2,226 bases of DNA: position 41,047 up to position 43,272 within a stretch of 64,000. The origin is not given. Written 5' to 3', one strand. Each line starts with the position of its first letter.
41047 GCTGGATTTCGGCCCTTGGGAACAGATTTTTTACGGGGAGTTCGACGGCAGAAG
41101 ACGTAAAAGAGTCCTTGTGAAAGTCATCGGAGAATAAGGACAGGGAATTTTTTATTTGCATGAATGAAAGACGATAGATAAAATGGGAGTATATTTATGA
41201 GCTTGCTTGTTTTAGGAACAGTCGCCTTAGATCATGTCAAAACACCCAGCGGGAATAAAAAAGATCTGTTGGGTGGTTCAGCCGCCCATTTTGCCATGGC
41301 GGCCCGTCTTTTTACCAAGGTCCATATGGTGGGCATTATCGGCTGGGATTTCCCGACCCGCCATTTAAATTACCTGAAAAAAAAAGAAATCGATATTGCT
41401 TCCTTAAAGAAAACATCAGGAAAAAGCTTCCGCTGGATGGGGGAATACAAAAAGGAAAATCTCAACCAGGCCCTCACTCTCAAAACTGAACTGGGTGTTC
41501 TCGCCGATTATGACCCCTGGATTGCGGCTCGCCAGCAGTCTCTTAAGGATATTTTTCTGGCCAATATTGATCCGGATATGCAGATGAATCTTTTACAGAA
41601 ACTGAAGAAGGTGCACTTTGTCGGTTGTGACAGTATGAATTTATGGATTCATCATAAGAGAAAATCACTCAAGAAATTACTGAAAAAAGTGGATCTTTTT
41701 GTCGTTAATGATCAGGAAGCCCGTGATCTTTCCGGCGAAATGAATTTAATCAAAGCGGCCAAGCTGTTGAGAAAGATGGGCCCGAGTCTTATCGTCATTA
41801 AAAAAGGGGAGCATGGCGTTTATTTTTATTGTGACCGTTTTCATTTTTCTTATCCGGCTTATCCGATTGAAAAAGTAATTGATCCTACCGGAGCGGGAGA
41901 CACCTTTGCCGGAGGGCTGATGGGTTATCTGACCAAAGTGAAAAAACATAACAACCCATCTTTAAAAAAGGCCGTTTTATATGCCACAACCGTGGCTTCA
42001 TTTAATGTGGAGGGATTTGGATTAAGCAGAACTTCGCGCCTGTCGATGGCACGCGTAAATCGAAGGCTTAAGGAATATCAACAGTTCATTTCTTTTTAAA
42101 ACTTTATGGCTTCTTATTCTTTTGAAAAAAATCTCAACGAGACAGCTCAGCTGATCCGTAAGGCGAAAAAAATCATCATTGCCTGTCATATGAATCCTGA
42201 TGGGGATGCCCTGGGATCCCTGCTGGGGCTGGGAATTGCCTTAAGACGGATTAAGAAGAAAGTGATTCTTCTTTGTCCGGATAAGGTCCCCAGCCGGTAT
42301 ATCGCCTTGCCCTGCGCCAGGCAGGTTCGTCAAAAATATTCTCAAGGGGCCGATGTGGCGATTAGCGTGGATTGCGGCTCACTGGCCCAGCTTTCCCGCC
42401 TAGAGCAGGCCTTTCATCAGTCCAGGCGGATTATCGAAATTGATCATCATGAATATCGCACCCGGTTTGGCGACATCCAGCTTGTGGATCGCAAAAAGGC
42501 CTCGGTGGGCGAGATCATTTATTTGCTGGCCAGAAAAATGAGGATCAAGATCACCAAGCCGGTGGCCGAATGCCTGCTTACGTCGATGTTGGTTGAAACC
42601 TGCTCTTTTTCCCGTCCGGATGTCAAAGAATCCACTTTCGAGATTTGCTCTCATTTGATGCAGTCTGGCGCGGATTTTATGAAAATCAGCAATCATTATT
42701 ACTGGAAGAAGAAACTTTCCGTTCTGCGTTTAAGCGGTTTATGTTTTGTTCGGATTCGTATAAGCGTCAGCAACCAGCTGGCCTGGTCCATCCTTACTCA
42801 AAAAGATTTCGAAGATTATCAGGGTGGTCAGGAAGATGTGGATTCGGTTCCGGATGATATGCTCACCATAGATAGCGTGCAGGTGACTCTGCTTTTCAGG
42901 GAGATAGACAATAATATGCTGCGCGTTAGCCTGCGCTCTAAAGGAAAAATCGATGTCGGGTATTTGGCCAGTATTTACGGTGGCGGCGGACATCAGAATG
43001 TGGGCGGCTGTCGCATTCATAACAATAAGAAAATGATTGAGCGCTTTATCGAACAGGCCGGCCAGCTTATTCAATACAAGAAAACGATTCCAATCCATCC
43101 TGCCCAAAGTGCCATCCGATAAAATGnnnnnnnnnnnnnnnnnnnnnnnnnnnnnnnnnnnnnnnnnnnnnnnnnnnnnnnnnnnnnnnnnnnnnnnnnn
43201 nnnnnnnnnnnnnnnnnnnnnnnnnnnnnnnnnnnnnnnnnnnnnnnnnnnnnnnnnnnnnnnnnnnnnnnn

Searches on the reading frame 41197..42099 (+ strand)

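Call 35: search_protein_families(library=pfam, proteins=[window:41197-42099:+], max_evalue=0.001)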
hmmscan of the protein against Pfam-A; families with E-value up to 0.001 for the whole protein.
window:41197-42099:+ (300 aa): 2 families
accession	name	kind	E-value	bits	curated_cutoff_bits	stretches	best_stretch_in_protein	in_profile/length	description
PF00294.29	PfkB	-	1.2e-29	104.1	25.8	1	25-277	36-296/302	pfkB family carbohydrate kinase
PF08543.17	Phos_pyr_kin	-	0.0001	22.2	27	1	155-265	109-230/246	Phosphomethylpyrimidine kinase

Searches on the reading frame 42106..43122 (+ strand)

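Call 35: search_protein_families(library=pfam, proteins=[window:42106-43122:+], max_evalue=0.001)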
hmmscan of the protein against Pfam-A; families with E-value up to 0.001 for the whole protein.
window:42106-43122:+ (338 aa): 2 families
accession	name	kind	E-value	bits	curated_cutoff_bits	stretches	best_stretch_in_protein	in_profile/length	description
PF01368.27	DHH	-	1.5e-17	64.4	28.1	1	22-160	1-124/125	DHH family, N-terminal domain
PF02272.25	DHHA1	-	1e-10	42.4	25.9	1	242-322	15-100/102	DHHA1 domain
